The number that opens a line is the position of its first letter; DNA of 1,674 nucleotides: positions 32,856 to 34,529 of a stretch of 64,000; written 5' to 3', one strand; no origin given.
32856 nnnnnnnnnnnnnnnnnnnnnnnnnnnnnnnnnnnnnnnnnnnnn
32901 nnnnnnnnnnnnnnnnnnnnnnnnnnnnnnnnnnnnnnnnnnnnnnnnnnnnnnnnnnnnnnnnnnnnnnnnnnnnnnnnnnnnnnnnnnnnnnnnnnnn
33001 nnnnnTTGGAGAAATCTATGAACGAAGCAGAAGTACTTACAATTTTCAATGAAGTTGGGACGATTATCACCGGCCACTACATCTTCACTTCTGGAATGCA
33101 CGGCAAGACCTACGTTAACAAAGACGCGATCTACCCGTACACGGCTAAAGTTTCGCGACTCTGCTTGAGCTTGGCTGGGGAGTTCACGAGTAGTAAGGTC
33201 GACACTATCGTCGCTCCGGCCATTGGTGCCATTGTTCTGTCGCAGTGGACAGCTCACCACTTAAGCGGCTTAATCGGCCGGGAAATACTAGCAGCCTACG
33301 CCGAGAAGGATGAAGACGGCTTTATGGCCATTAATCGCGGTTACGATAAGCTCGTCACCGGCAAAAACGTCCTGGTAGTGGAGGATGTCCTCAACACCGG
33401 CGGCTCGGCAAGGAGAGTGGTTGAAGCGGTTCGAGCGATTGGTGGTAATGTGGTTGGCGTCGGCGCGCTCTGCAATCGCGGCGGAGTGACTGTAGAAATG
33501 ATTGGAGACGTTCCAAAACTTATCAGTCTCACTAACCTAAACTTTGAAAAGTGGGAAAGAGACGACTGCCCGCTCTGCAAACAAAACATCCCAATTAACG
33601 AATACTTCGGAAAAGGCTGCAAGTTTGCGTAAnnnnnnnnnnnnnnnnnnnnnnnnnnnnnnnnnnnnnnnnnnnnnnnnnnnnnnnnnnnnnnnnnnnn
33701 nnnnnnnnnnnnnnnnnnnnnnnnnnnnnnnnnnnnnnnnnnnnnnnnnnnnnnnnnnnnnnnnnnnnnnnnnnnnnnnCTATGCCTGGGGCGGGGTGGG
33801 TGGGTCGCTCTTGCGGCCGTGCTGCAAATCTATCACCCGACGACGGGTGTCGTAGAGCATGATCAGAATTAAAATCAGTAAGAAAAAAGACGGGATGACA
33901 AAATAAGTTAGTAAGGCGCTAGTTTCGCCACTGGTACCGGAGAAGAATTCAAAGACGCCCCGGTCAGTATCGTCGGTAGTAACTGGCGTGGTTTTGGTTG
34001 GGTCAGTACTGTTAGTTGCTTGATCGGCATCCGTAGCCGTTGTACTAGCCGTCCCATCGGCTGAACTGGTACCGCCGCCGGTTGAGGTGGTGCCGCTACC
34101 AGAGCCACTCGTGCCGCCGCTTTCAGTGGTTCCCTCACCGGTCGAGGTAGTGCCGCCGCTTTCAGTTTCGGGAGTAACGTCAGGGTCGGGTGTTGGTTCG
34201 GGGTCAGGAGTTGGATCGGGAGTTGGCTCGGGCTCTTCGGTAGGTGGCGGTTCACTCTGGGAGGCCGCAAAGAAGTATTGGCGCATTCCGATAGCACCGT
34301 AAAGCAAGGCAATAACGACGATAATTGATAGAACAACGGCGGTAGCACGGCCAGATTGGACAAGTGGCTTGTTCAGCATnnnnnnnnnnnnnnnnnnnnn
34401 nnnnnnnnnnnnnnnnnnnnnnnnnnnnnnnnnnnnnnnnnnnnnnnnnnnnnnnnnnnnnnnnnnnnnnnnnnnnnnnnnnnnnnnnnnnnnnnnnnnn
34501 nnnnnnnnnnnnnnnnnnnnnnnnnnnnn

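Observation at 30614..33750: Islet immediately downstream of ssrA: GIY-YIG, DUF1653, orphan genes, PRTase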

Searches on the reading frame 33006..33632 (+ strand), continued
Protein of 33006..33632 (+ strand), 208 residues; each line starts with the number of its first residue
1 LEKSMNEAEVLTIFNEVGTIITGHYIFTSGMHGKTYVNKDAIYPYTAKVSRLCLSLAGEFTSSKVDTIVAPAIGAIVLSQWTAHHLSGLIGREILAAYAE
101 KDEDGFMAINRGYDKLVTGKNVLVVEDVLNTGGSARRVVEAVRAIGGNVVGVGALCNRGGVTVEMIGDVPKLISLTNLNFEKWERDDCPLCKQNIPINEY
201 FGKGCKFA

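Call 27: search_protein_families(library=pfam, proteins=[L016:5300-6004:+, L006:5283-5996:+, L037:2213-3064:+, L079:5071-5943:+, L016:4276-4740:+, L006:2248-2550:+, L006:4127-4726:+, L079:2364-2909:+, L079:3040-3555:+, L079:4323-4757:+], max_evalue=0.001)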
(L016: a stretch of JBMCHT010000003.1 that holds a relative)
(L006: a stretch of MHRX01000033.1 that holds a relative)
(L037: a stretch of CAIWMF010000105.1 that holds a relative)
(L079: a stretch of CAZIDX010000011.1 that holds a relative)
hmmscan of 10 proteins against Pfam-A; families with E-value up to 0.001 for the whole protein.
L016:5300-6004:+ (234 aa): 1 family
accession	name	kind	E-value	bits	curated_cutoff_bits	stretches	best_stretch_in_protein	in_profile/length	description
PF00215.30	OMPdecase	-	1.8e-46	159.3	27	1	6-218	2-218/221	Orotidine 5'-phosphate decarboxylase / HUMPS family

L006:5283-5996:+ (237 aa): 1 family
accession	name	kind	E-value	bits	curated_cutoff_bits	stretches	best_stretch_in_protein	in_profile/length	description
PF00215.30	OMPdecase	-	2.8e-36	125.9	27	1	6-195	1-194/221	Orotidine 5'-phosphate decarboxylase / HUMPS family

L037:2213-3064:+ (283 aa): 1 family
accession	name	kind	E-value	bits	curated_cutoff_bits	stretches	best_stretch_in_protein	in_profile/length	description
PF00215.30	OMPdecase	-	4.8e-30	105.5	27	1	20-265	3-219/221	Orotidine 5'-phosphate decarboxylase / HUMPS family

L079:5071-5943:+ (290 aa): 1 family
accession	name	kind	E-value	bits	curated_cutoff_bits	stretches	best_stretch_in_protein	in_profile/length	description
PF00215.30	OMPdecase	-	8.2e-34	117.9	27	1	52-269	12-216/221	Orotidine 5'-phosphate decarboxylase / HUMPS family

L016:4276-4740:+ (154 aa): 1 family
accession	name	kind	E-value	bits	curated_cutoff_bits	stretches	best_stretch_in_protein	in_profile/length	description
PF01668.23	SmpB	-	1.1e-48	165.3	27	1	9-151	2-143/143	SmpB protein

L006:2248-2550:+ (100 aa): 1 family
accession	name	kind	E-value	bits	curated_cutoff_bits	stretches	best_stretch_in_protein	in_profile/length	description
PF01541.30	GIY-YIG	-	1.5e-12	48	22.6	1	15-80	2-70/78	GIY-YIG catalytic domain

L006:4127-4726:+ (199 aa): 0 families

L079:2364-2909:+ (181 aa): 0 families

L079:3040-3555:+ (171 aa): 0 families

L079:4323-4757:+ (144 aa): 0 families

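Call 31: search_protein_families(library=phrogs, proteins=[window:33018-33632:+], max_evalue=0.01)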
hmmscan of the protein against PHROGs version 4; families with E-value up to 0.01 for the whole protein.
window:33018-33632:+ (204 aa): 1 family
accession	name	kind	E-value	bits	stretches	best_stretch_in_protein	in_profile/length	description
phrog_32468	-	other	2e-05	25.6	1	18-154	27-165/214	phosphoribosyl transferase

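Call 33: find_encoding_contigs(protein=P0122, flank=5000)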
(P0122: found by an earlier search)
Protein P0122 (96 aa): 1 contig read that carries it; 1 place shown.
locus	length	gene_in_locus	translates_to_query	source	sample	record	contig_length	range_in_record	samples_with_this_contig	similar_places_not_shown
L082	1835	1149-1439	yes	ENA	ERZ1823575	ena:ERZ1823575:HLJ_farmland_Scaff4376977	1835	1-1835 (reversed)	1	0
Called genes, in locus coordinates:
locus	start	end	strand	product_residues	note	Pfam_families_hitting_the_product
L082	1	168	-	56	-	?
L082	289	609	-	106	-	-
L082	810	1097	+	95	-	-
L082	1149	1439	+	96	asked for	PF07866:DUF1653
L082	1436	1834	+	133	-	?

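Call 38: search_protein_families(library=pfam, proteins=[L082:729-1097:+, L082:289-609:-, L082:1436-1834:+], max_evalue=1)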
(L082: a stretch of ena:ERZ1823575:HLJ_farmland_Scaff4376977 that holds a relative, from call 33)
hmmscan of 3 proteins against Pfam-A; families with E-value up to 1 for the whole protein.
L082:729-1097:+ (122 aa): 3 families
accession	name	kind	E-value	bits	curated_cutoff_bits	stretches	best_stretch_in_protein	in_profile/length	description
PF05014.21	Nuc_deoxyrib_tr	-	1.1e-06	29.2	28.8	1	18-100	19-101/117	Nucleoside 2-deoxyribosyltransferase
PF06108.18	DUF952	-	0.042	14.2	23.7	1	35-65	23-51/90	Protein of unknown function (DUF952)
PF15891.11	Nuc_deoxyri_tr2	-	0.044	14.6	30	1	24-93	30-99/105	Nucleoside 2-deoxyribosyltransferase like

L082:289-609:- (106 aa): 0 families

L082:1436-1834:+ (133 aa): 1 family
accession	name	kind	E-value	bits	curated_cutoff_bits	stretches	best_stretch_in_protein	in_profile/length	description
PF04634.17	YezG-like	-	0.033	14.8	21.7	1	91-122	13-44/146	Immunity protein YezG-like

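Call 90: find_encoding_contigs(protein=P0025, flank=7000, max_places=3)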
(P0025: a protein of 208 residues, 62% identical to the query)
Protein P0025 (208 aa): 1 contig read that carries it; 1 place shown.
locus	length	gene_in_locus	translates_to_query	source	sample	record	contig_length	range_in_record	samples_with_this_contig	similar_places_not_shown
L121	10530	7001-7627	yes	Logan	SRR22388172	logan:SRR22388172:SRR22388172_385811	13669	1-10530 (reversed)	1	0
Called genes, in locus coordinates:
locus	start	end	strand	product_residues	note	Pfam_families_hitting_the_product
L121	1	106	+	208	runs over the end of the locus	-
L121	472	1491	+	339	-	PF00535:Glycos_transf_2, PF13641:Glyco_tranf_2_3, PF03142:Chitin_synth_2, PF13632:Glyco_trans_2_3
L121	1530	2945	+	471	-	PF02156:Glyco_hydro_26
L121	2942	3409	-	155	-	-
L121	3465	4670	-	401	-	PF12704:MacB_PCD, PF02687:FtsX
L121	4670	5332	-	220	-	PF02463:SMC_N (faint), PF00005:ABC_tran, PF13304:AAA_21 (faint)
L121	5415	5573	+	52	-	-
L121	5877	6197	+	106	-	PF01541:GIY-YIG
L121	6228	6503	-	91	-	-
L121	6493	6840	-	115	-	PF18924:DUF5674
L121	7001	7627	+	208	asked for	PF00156:Pribosyltran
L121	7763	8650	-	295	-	PF02369:Big_1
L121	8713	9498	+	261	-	PF13560:HTH_31, PF01381:HTH_3, PF12844:HTH_19, PF13443:HTH_26 (faint), PF00011:HSP20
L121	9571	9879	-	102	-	-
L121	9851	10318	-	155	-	PF00160:Pro_isomerase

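Call 91: find_encoding_contigs(protein=P0002, flank=7000, max_places=3)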
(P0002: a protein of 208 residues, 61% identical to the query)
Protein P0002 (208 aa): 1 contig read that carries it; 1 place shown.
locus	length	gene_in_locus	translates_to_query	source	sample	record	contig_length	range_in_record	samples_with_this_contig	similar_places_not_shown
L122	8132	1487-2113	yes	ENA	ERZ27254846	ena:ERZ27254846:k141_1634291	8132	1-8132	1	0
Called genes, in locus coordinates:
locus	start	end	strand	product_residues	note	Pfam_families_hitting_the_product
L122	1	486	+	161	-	?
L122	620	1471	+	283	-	PF00215:OMPdecase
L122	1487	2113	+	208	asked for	PF00156:Pribosyltran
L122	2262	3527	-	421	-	-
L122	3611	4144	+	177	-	PF18967:PycTM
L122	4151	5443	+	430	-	PF22807:TrAA12, PF07995:GSDH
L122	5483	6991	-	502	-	PF02366:PMT, PF16192:PMT_4TMC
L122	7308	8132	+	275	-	?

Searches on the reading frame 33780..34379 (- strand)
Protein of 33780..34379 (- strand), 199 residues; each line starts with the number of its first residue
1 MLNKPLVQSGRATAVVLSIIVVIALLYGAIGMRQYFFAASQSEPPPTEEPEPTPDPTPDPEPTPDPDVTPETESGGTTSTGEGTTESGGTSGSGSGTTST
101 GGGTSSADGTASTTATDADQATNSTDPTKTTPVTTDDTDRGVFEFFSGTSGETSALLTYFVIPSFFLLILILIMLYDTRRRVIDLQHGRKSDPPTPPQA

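Call 4: search_protein_families(library=pfam, proteins=[window:33780-34379:-], max_evalue=0.01)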
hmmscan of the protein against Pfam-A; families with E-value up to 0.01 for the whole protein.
window:33780-34379:- (199 aa): 0 families

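Call 38: search_protein_families(library=pfam, proteins=[window:33780-34379:-], max_evalue=1)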
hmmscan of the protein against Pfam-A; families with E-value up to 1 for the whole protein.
window:33780-34379:- (199 aa): 4 families
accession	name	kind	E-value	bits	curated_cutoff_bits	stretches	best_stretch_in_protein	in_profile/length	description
PF04277.18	OAD_gamma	-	0.026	15.7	27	1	20-66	15-62/76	Oxaloacetate decarboxylase, gamma chain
PF23933.1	DUF7269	-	0.3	11.6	29.1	0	11-55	23-67/162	Family of unknown function (DUF7269)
PF05795.16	Plasmodium_Vir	-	0.34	10.8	28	1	72-167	227-320/377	Plasmodium vivax Vir protein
PF06679.17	DUF1180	-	0.35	11.7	27.7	0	16-113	4-84/167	Membrane protein FAM174-like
